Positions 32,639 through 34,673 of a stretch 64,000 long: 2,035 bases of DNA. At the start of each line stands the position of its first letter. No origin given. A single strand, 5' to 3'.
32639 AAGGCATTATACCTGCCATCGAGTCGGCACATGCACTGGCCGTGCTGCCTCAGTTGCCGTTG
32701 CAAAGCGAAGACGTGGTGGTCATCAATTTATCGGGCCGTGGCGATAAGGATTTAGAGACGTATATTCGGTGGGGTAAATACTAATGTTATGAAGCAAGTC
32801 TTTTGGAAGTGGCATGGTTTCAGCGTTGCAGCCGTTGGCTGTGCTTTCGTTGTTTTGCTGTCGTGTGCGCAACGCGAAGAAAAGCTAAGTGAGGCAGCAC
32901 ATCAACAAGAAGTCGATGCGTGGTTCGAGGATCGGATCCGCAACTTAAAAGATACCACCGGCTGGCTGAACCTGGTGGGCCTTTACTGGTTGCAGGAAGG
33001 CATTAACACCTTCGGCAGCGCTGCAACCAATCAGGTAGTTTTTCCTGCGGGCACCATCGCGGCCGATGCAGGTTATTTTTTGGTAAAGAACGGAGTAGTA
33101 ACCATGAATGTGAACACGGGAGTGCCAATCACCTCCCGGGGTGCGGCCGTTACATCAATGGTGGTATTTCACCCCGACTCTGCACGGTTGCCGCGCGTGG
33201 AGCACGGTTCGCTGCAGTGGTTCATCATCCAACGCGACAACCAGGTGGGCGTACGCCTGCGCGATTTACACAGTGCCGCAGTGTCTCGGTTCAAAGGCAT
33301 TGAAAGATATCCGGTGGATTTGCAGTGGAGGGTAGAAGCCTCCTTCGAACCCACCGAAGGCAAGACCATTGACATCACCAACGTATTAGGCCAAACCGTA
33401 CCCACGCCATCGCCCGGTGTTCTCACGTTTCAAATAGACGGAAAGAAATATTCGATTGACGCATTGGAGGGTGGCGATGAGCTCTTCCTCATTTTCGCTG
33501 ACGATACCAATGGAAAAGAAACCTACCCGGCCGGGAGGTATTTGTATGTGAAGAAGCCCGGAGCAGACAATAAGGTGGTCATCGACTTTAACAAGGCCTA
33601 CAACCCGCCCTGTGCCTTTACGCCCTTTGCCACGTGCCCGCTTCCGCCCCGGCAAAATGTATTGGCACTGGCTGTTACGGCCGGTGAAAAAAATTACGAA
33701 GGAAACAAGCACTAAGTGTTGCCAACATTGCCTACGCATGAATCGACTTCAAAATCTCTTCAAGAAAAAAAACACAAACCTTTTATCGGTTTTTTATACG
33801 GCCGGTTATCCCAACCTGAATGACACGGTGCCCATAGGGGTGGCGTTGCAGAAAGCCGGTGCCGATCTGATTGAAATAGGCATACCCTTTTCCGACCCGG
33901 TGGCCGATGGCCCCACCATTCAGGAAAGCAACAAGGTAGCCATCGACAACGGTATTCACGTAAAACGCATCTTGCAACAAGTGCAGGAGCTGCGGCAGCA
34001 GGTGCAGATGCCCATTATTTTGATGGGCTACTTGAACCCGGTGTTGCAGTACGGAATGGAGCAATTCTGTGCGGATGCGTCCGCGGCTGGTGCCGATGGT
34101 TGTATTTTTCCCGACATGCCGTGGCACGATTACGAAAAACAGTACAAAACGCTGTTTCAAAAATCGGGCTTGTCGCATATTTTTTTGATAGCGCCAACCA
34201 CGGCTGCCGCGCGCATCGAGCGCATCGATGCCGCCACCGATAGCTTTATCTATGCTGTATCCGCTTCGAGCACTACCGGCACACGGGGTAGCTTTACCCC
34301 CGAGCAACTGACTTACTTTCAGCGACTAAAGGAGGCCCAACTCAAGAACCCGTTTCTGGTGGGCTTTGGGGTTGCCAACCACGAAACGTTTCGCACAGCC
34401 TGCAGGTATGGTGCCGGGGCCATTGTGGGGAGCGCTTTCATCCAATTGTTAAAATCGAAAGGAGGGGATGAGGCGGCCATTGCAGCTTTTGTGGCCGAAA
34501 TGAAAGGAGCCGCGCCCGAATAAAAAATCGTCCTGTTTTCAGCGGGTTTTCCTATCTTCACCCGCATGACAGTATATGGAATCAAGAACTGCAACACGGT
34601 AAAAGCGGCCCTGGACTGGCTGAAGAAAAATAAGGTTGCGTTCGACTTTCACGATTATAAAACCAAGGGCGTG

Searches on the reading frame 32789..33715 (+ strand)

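Call 9: search_protein_families(library=pfam, proteins=[window:32789-33715:+])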
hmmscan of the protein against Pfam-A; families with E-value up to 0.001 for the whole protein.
window:32789-33715:+ (308 aa): 1 family
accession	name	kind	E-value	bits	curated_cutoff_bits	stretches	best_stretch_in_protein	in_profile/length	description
PF07920.16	DUF1684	-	9.1e-47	159.3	25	1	167-301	2-139/139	Protein of unknown function (DUF1684)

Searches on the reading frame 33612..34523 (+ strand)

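Call 9: search_protein_families(library=pfam, proteins=[window:33612-34523:+])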
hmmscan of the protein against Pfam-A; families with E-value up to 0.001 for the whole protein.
window:33612-34523:+ (303 aa): 1 family
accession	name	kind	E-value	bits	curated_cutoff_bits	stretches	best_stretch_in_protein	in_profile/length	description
PF00290.26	Trp_syntA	-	3.4e-71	239.7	27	1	51-289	5-242/259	Tryptophan synthase alpha chain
